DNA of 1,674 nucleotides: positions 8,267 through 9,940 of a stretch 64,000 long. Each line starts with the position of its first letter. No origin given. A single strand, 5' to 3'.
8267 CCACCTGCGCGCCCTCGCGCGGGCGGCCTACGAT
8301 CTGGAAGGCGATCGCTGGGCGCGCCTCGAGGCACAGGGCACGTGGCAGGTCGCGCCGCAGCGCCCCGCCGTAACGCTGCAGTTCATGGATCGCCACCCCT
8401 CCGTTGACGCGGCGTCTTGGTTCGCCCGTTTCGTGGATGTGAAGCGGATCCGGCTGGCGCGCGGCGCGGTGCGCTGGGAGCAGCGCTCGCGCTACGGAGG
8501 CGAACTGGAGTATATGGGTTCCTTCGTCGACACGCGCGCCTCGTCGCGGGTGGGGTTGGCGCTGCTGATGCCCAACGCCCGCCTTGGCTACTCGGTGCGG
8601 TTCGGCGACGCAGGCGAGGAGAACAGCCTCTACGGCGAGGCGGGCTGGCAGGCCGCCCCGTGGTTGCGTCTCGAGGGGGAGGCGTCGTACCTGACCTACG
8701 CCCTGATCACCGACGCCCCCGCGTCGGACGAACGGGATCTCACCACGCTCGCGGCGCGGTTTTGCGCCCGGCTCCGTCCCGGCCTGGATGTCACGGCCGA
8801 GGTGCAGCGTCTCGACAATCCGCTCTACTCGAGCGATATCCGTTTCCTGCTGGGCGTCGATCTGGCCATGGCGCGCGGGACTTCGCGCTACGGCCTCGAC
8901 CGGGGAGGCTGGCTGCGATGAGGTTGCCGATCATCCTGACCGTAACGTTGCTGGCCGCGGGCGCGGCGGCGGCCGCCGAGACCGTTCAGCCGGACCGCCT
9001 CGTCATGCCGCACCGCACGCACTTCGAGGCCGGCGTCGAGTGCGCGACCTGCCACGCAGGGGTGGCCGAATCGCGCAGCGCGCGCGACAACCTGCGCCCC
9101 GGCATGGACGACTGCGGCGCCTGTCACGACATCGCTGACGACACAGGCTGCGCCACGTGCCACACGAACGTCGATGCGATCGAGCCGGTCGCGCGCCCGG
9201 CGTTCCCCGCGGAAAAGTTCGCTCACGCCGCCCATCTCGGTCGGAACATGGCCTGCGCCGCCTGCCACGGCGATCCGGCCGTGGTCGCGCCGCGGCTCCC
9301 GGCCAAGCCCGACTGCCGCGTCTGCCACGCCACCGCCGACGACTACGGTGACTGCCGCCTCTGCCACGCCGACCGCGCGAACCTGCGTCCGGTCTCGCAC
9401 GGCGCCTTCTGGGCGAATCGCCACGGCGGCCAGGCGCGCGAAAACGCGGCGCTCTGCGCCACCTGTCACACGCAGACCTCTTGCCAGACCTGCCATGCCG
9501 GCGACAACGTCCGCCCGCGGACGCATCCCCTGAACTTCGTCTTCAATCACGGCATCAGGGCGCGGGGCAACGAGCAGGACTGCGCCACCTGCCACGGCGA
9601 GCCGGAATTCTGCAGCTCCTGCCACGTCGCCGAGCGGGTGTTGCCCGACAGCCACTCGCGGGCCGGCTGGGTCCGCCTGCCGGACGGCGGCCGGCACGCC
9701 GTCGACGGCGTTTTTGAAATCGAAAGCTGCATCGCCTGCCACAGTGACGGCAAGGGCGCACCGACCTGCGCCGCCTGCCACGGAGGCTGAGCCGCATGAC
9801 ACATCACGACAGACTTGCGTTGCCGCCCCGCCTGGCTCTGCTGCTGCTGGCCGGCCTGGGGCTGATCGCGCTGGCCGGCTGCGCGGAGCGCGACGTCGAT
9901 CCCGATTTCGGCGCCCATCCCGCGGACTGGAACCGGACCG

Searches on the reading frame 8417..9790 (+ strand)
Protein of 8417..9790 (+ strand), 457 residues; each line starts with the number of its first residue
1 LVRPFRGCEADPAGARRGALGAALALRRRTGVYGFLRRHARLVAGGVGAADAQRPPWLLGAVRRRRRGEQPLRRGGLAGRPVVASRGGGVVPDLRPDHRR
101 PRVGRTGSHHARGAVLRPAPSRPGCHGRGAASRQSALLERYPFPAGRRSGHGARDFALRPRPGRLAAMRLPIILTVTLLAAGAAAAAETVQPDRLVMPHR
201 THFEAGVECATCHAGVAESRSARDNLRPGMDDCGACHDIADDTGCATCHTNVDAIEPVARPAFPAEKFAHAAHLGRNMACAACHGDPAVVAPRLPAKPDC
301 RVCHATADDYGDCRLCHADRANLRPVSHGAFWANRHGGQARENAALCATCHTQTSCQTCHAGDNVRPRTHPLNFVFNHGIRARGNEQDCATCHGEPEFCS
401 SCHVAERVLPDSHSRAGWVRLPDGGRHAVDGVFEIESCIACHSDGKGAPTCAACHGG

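Call 5: search_protein_families(library=pfam, proteins=[window:8417-9790:+], max_evalue=0.01)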
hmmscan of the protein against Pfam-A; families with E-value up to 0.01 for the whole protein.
window:8417-9790:+ (457 aa): 3 families
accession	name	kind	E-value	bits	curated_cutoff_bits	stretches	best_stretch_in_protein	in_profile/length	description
PF14522.11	Cytochrome_C7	-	1.7e-14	53.8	24.8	2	242-304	13-66/67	Cytochrome c7 and related cytochrome c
PF14537.11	Cytochrom_c3_2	-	8.4e-08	33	25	1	202-304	2-78/79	Cytochrome c3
PF22113.1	Mtrc-MtrF_II-IV_dom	-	5.9e-07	29.6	30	0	278-448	7-169/176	Outer membrane cytochrome MtrC/MtrF-like, domains II/IV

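Call 6: search_protein_families(library=ncbifam, proteins=[window:8417-9790:+], max_evalue=0.01)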
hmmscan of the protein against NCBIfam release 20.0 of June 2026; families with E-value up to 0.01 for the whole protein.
window:8417-9790:+ (457 aa): 2 families
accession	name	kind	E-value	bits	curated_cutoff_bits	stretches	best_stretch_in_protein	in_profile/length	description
NF045713.1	CxxCH_16_HmcA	equivalog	5.3e-05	22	400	1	375-455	297-368/541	sulfate respiration complex hexadecaheme cytochrome HmcA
NF041781.1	mnquin_red_QrcA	equivalog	0.0043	16.7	180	0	190-249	103-173/174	menaquinone reductase multiheme cytochrome c subunit QrcA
